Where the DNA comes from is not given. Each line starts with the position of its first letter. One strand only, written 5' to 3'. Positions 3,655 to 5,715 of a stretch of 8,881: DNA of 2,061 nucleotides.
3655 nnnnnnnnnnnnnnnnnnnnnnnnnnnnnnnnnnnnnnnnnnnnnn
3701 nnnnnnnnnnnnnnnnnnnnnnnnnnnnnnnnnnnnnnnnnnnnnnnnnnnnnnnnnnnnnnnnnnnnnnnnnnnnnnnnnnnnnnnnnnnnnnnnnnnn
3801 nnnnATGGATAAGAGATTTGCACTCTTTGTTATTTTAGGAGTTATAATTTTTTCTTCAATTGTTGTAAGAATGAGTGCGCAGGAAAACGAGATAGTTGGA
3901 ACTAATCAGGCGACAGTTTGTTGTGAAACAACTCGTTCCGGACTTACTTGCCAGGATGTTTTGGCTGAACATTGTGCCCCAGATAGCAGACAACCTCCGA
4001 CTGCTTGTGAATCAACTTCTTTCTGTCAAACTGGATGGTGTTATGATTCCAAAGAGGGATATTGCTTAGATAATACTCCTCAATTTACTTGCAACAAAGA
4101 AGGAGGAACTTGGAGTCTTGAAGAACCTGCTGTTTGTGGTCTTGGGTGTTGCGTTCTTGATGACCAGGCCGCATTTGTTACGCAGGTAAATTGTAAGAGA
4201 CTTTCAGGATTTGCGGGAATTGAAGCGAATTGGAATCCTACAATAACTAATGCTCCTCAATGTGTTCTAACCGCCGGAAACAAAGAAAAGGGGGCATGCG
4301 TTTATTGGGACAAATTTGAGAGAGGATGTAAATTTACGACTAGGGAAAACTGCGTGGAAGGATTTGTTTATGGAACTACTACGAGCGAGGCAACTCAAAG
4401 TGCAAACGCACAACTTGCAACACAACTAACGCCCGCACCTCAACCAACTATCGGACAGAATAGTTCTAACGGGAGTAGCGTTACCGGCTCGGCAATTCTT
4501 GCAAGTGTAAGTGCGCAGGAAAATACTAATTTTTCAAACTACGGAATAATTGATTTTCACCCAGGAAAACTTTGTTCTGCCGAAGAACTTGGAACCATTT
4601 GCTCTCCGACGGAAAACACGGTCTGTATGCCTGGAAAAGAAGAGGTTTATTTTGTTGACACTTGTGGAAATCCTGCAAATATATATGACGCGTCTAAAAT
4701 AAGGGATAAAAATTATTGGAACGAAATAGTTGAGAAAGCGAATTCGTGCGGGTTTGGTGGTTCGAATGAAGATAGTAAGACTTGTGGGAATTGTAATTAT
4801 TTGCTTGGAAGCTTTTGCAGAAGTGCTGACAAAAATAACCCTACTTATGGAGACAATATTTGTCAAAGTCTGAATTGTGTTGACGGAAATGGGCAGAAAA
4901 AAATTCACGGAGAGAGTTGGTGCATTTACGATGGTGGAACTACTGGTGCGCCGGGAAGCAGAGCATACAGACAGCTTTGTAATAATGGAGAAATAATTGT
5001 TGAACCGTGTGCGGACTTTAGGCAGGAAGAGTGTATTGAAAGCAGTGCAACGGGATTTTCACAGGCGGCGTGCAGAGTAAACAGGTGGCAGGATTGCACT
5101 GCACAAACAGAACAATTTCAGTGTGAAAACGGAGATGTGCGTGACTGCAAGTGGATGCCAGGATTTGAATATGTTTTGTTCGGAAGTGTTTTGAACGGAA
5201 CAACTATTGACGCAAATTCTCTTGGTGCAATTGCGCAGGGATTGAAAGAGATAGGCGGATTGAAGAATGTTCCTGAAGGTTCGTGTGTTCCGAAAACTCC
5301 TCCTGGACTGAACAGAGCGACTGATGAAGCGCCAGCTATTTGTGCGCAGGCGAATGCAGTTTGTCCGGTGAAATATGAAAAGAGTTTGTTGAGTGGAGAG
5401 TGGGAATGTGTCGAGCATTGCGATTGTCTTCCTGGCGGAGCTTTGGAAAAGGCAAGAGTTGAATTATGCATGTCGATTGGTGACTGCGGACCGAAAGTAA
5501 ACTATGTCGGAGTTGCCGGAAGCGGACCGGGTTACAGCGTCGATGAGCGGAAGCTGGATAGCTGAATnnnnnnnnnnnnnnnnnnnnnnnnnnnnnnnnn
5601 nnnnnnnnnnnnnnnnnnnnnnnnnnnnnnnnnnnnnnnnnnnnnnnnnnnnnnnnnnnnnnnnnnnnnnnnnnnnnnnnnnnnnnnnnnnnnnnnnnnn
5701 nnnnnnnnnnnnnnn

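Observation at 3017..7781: Leaderless three-gene operon (pilin-like protein, 43-Cys secreted protein, polytopic Ig-repeat membrane protein): candidate uncharacterised archaeal surface apparatus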

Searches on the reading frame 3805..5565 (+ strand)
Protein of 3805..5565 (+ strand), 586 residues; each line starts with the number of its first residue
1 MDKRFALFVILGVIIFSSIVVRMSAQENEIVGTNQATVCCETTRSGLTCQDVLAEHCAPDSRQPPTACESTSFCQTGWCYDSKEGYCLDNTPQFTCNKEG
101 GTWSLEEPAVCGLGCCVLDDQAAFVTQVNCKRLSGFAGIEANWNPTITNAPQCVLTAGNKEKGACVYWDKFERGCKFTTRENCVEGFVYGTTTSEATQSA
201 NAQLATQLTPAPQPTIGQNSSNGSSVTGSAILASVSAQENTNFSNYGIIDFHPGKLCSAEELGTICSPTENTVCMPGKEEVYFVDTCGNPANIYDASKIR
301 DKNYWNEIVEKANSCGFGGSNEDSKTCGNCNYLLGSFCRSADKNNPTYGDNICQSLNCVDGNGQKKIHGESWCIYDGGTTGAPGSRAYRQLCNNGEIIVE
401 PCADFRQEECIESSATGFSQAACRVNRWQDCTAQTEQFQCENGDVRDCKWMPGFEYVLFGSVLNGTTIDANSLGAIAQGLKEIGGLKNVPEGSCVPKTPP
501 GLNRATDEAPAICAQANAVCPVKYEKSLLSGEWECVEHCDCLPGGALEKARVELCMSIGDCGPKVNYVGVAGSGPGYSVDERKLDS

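Call 7: search_protein_families(library=pfam, proteins=[window:3805-5565:+], max_evalue=1)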
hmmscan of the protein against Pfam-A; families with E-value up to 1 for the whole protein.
window:3805-5565:+ (586 aa): 2 families
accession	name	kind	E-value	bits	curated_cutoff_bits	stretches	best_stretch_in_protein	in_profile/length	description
PF19217.5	CoV_NSP4_N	-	0.043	13.4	25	1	69-115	191-234/353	Coronavirus replicase NSP4, N-terminal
PF19439.4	CLEC16A_C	-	0.44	9.5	22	1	189-236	709-759/767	CLEC16A C-terminal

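Call 8: search_protein_families(library=ncbifam, proteins=[window:3805-5565:+], max_evalue=1)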
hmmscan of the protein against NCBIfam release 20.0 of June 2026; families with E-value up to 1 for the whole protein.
window:3805-5565:+ (586 aa): 1 family
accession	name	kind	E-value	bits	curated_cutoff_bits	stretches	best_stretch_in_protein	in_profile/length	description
TIGR01599.1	PYST-A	paralog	0.25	11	114.8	1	291-315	146-170/209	Plasmodium yoelii subtelomeric family PYST-A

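Call 21: find_homologous_proteins(query=window:3805-5565:+)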
Query window:3805-5565:+ (586 aa): 1592 proteins with E <= 0.001 among 8000 candidates; the best 120 are listed.
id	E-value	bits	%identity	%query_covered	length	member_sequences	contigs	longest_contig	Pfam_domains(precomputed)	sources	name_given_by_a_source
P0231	0.0e+0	1379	100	100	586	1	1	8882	-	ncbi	-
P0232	3.5e-251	853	64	100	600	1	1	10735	-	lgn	-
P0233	1.0e-240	819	60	99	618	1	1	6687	-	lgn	-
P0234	6.0e-234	796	60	100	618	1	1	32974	-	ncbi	-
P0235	7.9e-223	760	58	98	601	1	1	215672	-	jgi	jgi:hypothetical protein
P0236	2.3e-217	742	58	95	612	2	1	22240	-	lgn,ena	-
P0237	7.9e-213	727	56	99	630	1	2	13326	-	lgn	-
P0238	8.2e-211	720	53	99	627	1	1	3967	PF26811.1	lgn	-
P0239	1.4e-208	713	56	99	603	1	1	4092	-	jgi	jgi:hypothetical protein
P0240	2.2e-207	709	60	60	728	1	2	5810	PF00127.27,PF13473.13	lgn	-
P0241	1.9e-198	679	53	95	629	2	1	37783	-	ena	-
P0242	3.3e-197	675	52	100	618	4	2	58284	-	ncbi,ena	-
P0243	2.1e-193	662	54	98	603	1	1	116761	-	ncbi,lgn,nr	ncbi:hypothetical protein HYV50_05425 [Candidatus Pacearchaeota archaeon]|nr:hypothetical protein [C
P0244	3.4e-192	658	56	35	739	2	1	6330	PF00127.27,PF13473.13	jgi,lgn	-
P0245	1.8e-188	646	50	98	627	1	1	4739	-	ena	-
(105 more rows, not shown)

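Call 35: search_solved_structures(query=A3, max_evalue=1)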
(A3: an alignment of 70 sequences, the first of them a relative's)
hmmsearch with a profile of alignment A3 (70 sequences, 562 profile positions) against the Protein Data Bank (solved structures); distinct sequences matched with E-value up to 1: 1.
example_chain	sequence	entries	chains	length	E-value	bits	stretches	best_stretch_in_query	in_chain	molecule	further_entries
7w16_A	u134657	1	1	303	0.54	11.9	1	260-297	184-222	alginate lyase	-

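Call 49: predict_structure(alignment_id=A3)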
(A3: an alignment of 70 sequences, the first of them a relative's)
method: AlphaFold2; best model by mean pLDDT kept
length: 586 residues; sequences in the alignment: 70
mean_pLDDT: 79.9   pTM: 0.59
mean pLDDT of the five models: 79.9, 77.6, 77.3, 76.8, 72.1
residues with pLDDT >= 90: 247; 70-90: 207; 50-70: 65; < 50: 67
segments of 3 or more residues with pLDDT < 50: 192-245, 563-573
pLDDT, mean of each block of 10 residues (from residue 1): 78 85 59 85 94 95 95 95 88 95 94 88 89 81 90 84 94 94 84 44 35 34 34 37 59 97 97 92 97 97 97 84 95 93 96 96 93 80 75 94 76 85 79 87 73 83 62 74 84 82 64 75 86 86 82 76 44 54 73
secondary structure, 60 per line:
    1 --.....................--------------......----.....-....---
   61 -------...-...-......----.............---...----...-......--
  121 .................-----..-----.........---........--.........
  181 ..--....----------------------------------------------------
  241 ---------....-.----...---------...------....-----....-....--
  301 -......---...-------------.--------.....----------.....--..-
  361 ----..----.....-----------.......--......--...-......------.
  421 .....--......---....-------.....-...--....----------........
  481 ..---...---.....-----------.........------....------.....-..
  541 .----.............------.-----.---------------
elements in order: H3-23 E38-43 E48-52 E76-81 E86-92 H93-98 E102-104 E113-118 E121-126 H127-137 H150-158 E162-169 E172-179 H185-188 E250-253 E272-274 E281-284 E290-293 H302-306 E336-340 E351-355 E371-375 E387-393 E396-401 E408-413 E420-425 H428-433 H437-440 E448-452 H459-462 H473-482 E492-496 H508-516 E523-526 E533-537 H546-558

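Call 51: fold_search(model_id=the predicted structure, library=pdb)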
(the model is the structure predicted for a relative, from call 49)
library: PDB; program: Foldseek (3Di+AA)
matches with E <= 10: 100; with E <= 0.001: 0
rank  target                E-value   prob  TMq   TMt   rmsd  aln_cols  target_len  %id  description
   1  8os5_C                1.6e-01  0.15  0.08  0.15  14.3       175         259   14  Crystal structure of the Factor XII heavy chain reveals an interlocking dimer with a FnII to kringle domain interactio (released 2024-03-27)
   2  8os5_A                4.3e-01  0.09  0.07  0.15  14.4       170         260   15  Crystal structure of the Factor XII heavy chain reveals an interlocking dimer with a FnII to kringle domain interactio (released 2024-03-27)
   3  3m7p                  1.3e+00  0.44  0.07  0.12   8.7        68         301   12  Fibronectin fragment (released 2010-06-23)
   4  1n0s_A                1.4e+00  0.11  0.05  0.15  10.6        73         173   14  ENGINEERED LIPOCALIN FLUA IN COMPLEX WITH FLUORESCEIN (released 2003-08-05)
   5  8os5_B                1.4e+00  0.10  0.08  0.18  10.3       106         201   14  Crystal structure of the Factor XII heavy chain reveals an interlocking dimer with a FnII to kringle domain interactio (released 2024-03-27)
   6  1tpg                  2.0e+00  0.14  0.07  0.34   9.3        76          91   20  F1-G MODULE PAIR RESIDUES 1-91 (C83S) OF TISSUE-TYPE PLASMINOGEN ACTIVATOR (T-PA) (NMR, 298K, PH2.95, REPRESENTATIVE STR (released 1995-09-15)
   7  7p4l_C                3.2e+00  0.33  0.08  0.10   3.5        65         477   14  Crystal structure of the trimeric ectodomain of archaeal Fusexin1 (Fsx1) (released 2022-07-13)
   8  3k5o_B                3.2e+00  0.03  0.07  0.06  22.4       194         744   11  Crystal structure of E.coli Pol II (released 2010-02-02)
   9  4xg8_C                3.4e+00  0.02  0.06  0.11  14.1       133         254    7  Crystal structure of an inhibitor-bound Syk (released 2015-12-30)
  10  4xi7_A                4.0e+00  0.03  0.06  0.09  10.8        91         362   13  Crystal structure of the MZM-REP domains of Mind bomb 1 in complex with Jagged1 N-box peptide (released 2015-03-18)
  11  7p4l_B                4.2e+00  0.25  0.08  0.09   3.4        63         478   14  Crystal structure of the trimeric ectodomain of archaeal Fusexin1 (Fsx1) (released 2022-07-13)
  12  9b9x                  4.2e+00  0.06  0.06  0.13   9.0        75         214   11  Crystal structure of the ligand binding domain of the Halomonas titanicae chemoreceptor Htc10 in complex with hypoxanthi (released 2024-11-20)
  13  3tto_C                4.2e+00  0.03  0.05  0.03  13.2        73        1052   14  Crystal structure of Leuconostoc mesenteroides NRRL B-1299 N-terminally truncated dextransucrase DSR-E in triclinic fo (released 2012-01-25)
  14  3k59_A                4.2e+00  0.03  0.07  0.05  13.3       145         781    8  Crystal structure of E.coli Pol II-normal DNA-dCTP ternary complex (released 2010-02-09)
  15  5ghv_A                4.2e+00  0.01  0.05  0.10  14.0       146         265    6  Crystal structure of an inhibitor-bound Syk (released 2016-07-06)
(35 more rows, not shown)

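Call 53: find_related_loci(query=A3, collection=genome_contigs, flank=10000)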
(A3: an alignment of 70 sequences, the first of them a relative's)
Query A3 (586 aa) in genome_contigs; peptide patterns used: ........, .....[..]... (x = any residue, [..] = any of these).
523 stretches matched a pattern; 478 encode a relative of the query (tblastn E <= 1e-3); the best 80 are kept; 80 distinct loci.
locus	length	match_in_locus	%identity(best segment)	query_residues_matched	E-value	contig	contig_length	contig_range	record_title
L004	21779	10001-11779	53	27-584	0e+0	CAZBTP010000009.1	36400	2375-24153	MAG TPA_asm: Candidatus Woesearchaeota archaeon isolate SRP178908_co1_63 genome assembly, contig: NODE_632_length_36400_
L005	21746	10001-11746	54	8-584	0e+0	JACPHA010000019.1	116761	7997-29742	MAG: Candidatus Pacearchaeota archaeon isolate NC_groundwater_402_Ag_B-0.1um_34_21 GD18-4_B1_scaffold_2016117, whole gen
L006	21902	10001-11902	47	3-584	0e+0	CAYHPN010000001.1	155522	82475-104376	MAG TPA_asm: Candidatus Woesearchaeota archaeon isolate ERP119705_co14_220 genome assembly, contig: NODE_38_length_15552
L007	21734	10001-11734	48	1-584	0e+0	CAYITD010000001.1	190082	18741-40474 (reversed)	MAG TPA_asm: Candidatus Woesearchaeota archaeon isolate ERP119705_co3_555 genome assembly, contig: NODE_23_length_190082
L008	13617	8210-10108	47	1-584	0e+0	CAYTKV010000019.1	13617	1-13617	MAG TPA_asm: Candidatus Woesearchaeota archaeon isolate SRP269290_co3_959 genome assembly, contig: NODE_5307_length_1361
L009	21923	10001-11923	47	5-579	5e-180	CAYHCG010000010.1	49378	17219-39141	MAG TPA_asm: Candidatus Woesearchaeota archaeon isolate ERP119705_co10_239 genome assembly, contig: NODE_455_length_4937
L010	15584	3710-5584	48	1-586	3e-178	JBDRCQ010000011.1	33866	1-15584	MAG: archaeon isolate MEGAHIT-group-1.191 k141_7391196, whole genome shotgun sequence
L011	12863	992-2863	48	1-579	2e-177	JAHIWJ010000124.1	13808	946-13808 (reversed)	MAG: Nanoarchaeota archaeon isolate MM_PW_MetaG.mb.4 MM_PW_MetaG.mb.4_k141_467716, whole genome shotgun sequence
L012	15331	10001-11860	46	1-584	2e-172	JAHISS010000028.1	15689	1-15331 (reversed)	MAG: Nanoarchaeota archaeon isolate MM_PC_MetaG.mb.185 MM_PC_MetaG.mb.185_k141_402652, whole genome shotgun sequence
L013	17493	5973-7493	51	12-579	6e-170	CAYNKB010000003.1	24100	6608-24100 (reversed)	MAG TPA_asm: Candidatus Woesearchaeota archaeon isolate SRP050083_co1_132 genome assembly, contig: NODE_794_length_24100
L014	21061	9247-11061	49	1-584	7e-169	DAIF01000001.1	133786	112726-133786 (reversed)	MAG TPA_asm: Candidatus Pacearchaeota archaeon UBA73 UBA73_contig_12262, whole genome shotgun sequence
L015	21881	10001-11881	47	5-579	6e-168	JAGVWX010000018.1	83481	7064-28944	Candidatus Pacearchaeota archaeon isolate RIFCSPHIGHO2_01_FULL_39_44 rifcsphigho2_01_scaffold_5442, whole genome shotgun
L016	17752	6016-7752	49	1-581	0e+0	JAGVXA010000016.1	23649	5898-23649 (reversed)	Candidatus Pacearchaeota archaeon isolate RIFOXYC1_FULL_38_15 rifoxyc1_full_scaffold_721, whole genome shotgun sequence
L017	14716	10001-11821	46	8-584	3e-164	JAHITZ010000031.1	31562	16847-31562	MAG: Nanoarchaeota archaeon isolate MM_PC_MetaG.mb.229 MM_PC_MetaG.mb.229_k141_728848, whole genome shotgun sequence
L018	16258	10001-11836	52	1-584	0e+0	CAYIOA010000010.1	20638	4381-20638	MAG TPA_asm: Candidatus Woesearchaeota archaeon isolate ERP119705_co24_81 genome assembly, contig: NODE_2878_length_2063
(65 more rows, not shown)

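Call 77: search_protein_families(library=phrogs, proteins=[window:3805-5565:+], max_evalue=0.01)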
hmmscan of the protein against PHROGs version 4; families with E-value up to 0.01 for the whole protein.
window:3805-5565:+ (586 aa): 0 families

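Call 91: find_related_loci(query=A3, collection=viral_contigs, flank=5000)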
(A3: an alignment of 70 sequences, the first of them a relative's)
Query A3 (586 aa) in viral_contigs; peptide patterns used: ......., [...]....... (x = any residue, [..] = any of these).
29 stretches matched a pattern, but none encodes a relative of the query by tblastn (E <= 1e-3).
